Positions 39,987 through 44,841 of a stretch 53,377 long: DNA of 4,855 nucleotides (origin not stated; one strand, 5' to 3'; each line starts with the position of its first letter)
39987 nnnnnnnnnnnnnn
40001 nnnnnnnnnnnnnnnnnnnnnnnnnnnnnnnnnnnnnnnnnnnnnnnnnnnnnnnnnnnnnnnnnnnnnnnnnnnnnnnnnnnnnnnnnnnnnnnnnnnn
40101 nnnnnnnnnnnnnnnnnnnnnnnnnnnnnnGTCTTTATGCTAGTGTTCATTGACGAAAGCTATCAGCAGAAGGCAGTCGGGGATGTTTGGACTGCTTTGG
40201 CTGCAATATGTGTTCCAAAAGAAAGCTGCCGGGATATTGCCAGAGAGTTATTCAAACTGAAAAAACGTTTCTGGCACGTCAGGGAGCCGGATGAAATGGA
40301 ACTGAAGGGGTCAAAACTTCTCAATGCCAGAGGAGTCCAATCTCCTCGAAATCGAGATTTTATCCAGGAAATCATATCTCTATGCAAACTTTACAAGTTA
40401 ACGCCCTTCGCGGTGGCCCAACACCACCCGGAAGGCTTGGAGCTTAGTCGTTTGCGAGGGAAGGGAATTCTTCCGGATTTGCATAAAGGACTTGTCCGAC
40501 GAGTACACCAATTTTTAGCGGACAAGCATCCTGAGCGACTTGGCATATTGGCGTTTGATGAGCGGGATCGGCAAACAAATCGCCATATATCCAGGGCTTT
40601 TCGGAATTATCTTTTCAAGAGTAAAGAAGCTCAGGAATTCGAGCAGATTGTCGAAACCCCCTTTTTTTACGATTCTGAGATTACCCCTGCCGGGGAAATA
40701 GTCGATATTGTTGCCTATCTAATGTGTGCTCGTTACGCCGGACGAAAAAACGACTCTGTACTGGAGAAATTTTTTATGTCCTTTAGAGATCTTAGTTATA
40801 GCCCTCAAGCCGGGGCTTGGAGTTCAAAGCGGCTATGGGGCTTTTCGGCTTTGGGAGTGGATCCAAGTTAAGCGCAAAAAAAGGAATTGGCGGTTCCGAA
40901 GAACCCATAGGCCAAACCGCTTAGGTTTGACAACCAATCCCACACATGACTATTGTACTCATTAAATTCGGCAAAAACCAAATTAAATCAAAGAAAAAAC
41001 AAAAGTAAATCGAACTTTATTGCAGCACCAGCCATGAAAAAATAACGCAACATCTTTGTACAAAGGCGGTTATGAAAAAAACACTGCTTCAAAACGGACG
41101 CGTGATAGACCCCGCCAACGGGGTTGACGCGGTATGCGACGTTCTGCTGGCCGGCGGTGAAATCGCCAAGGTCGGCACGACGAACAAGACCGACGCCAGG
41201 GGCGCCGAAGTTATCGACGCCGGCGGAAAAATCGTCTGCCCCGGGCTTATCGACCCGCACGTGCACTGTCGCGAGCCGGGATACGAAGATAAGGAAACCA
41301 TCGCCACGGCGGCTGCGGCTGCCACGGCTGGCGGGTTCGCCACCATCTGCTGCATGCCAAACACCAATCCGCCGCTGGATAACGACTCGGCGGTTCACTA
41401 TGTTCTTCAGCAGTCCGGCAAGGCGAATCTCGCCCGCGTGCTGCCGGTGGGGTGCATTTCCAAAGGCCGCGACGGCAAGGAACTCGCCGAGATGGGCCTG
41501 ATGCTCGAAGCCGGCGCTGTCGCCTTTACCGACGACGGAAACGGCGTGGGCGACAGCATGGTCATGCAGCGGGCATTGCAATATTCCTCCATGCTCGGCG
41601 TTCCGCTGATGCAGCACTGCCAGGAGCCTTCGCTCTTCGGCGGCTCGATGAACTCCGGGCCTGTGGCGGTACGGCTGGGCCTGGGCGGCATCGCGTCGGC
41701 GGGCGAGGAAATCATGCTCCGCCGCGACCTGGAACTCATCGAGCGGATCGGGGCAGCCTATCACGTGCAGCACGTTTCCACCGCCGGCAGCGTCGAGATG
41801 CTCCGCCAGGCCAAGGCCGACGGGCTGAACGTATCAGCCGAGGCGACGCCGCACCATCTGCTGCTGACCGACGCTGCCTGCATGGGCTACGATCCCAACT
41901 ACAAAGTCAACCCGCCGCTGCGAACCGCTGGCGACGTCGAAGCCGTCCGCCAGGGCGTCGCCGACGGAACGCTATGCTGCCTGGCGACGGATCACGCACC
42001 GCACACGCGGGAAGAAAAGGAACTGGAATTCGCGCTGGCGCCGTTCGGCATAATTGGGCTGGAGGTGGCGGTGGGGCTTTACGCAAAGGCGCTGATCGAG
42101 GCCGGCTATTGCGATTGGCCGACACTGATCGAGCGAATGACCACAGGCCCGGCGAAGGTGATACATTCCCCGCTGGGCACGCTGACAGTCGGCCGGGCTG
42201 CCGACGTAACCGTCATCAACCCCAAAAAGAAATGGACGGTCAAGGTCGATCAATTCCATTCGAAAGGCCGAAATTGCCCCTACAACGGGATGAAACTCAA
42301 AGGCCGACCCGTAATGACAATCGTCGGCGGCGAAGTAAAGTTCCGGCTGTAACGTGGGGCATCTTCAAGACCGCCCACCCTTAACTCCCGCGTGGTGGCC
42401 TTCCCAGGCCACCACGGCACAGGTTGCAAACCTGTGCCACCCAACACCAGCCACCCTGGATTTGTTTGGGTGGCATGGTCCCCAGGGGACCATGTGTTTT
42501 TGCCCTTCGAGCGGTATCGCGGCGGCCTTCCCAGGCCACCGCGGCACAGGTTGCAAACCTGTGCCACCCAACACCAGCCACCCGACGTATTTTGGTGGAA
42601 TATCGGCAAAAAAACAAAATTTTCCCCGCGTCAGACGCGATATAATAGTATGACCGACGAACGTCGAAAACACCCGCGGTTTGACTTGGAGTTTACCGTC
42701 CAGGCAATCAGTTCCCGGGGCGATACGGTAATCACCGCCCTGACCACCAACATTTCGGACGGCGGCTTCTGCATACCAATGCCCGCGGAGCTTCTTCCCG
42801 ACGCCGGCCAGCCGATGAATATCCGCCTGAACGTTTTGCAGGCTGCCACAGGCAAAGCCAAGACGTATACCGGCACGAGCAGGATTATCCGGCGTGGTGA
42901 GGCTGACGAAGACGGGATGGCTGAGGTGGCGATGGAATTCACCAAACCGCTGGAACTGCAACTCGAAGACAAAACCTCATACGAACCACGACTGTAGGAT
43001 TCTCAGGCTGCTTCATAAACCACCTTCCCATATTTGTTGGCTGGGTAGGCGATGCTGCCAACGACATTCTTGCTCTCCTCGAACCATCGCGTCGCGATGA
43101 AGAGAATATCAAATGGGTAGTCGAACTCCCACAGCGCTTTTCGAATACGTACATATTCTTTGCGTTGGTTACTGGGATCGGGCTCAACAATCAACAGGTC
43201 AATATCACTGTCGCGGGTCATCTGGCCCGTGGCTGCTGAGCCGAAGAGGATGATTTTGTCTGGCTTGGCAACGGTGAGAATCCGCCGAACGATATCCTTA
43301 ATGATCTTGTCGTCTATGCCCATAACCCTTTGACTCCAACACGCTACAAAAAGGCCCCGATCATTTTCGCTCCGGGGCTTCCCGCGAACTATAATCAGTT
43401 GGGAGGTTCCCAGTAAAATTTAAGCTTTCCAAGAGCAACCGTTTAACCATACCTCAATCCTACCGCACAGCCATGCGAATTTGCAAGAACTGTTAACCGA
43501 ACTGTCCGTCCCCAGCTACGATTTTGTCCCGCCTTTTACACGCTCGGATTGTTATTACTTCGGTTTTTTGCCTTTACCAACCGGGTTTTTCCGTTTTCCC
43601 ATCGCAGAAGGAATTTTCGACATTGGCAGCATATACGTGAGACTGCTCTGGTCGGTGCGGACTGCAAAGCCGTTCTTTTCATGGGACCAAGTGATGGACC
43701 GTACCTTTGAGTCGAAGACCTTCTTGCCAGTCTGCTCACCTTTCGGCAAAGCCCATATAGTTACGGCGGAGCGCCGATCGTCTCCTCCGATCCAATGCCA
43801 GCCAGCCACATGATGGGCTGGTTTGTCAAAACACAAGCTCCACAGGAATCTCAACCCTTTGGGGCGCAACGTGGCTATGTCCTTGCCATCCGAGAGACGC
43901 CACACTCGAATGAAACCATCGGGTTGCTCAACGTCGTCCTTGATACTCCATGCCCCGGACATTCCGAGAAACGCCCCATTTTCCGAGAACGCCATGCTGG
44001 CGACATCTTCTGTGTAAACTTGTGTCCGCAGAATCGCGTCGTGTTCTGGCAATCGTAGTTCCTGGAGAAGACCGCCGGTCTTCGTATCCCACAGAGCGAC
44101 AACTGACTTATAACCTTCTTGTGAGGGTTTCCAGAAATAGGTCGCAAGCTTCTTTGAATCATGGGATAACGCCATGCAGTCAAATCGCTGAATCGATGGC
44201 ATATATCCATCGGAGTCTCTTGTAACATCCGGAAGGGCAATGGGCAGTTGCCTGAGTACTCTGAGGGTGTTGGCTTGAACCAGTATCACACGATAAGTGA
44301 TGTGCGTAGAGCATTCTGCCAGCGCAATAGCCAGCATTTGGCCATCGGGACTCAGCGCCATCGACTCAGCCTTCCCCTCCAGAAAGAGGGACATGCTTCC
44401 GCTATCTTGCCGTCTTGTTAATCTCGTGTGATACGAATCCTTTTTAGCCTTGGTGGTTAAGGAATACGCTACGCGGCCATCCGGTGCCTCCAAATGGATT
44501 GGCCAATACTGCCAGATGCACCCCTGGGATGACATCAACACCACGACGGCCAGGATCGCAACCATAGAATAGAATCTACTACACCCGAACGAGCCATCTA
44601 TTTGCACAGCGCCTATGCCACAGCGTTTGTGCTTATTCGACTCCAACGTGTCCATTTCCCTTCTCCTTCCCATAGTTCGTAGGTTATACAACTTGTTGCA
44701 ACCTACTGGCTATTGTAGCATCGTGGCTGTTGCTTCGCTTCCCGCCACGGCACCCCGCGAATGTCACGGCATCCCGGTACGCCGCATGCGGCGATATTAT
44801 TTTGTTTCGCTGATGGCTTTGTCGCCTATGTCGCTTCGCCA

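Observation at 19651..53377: BIME-like mosaics built from at least seven palindromic module families fill at least eleven intergenic gaps, with no transposase in sight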

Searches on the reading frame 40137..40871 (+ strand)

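Call 44: search_protein_families(library=pfam, proteins=[window:40137-40871:+], max_evalue=0.001)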
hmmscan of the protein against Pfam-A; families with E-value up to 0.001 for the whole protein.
window:40137-40871:+ (244 aa): 1 family
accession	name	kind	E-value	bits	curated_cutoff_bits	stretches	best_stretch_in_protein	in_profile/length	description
PF12686.12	DUF3800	-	7.7e-09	36.8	21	1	2-197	1-147/149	Protein of unknown function (DUF3800)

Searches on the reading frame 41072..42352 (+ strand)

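Call 44: search_protein_families(library=pfam, proteins=[window:41072-42352:+], max_evalue=0.001)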
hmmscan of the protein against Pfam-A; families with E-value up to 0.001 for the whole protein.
window:41072-42352:+ (426 aa): 3 families
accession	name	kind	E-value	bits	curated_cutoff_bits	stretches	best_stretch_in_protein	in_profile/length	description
PF01979.26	Amidohydro_1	-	1.3e-20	74.4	25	1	54-422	1-344/345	Amidohydrolase family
PF07969.17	Amidohydro_3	-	1.2e-12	48.5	29.7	2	46-71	1-38/472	Amidohydrolase family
PF12890.13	DHOase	-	2.2e-06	28.3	21.2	1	53-237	2-139/142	Dihydro-orotase-like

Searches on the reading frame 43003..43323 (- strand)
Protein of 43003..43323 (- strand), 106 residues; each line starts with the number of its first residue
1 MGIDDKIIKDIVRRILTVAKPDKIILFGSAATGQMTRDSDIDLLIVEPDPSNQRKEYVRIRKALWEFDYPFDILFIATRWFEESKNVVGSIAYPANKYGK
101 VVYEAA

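Call 44: search_protein_families(library=pfam, proteins=[window:43003-43323:-], max_evalue=0.001)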
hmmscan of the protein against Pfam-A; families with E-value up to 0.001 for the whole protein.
window:43003-43323:- (106 aa): 3 families
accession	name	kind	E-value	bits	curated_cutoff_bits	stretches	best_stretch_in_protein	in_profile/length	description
PF01909.29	NTP_transf_2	-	3e-13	50.4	21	1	8-78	4-76/93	Nucleotidyltransferase domain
PF18765.7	Polbeta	-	3.5e-09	37.1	26.9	1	19-77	11-70/93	Polymerase beta, Nucleotidyltransferase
PF22600.2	MTPAP-like_central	-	9.1e-05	23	27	1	10-58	28-77/139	Poly(A) RNA polymerase, mitochondrial-like, central palm domain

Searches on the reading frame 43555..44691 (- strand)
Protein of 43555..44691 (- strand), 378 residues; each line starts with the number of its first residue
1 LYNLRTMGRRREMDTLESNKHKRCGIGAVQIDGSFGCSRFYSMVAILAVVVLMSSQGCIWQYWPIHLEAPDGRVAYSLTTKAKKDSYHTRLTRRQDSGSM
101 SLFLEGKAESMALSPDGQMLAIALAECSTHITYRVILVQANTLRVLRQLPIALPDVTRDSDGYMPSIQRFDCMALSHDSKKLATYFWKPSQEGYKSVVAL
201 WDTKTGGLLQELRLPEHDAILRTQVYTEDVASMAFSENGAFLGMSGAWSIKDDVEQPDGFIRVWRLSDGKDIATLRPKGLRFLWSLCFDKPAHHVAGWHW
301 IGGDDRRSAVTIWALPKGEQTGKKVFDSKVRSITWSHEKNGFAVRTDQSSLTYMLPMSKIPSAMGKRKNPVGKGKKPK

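Call 44: search_protein_families(library=pfam, proteins=[window:43555-44691:-], max_evalue=0.001)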
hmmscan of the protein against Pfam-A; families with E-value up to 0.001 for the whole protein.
window:43555-44691:- (378 aa): 3 families
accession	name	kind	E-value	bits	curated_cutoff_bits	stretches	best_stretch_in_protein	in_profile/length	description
PF25174.1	Beta-prop_THOC3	-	2.2e-09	37.2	305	1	258-352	68-154/272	THOC3 beta-propeller domain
PF23414.1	Beta-prop_EML_2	-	2e-05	24.5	90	0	302-353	16-65/266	Echinoderm microtubule-associated protein second beta-propeller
PF24814.1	WD40_Prp19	-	9.7e-05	22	320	0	195-338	156-271/281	Prp19 WD40 domain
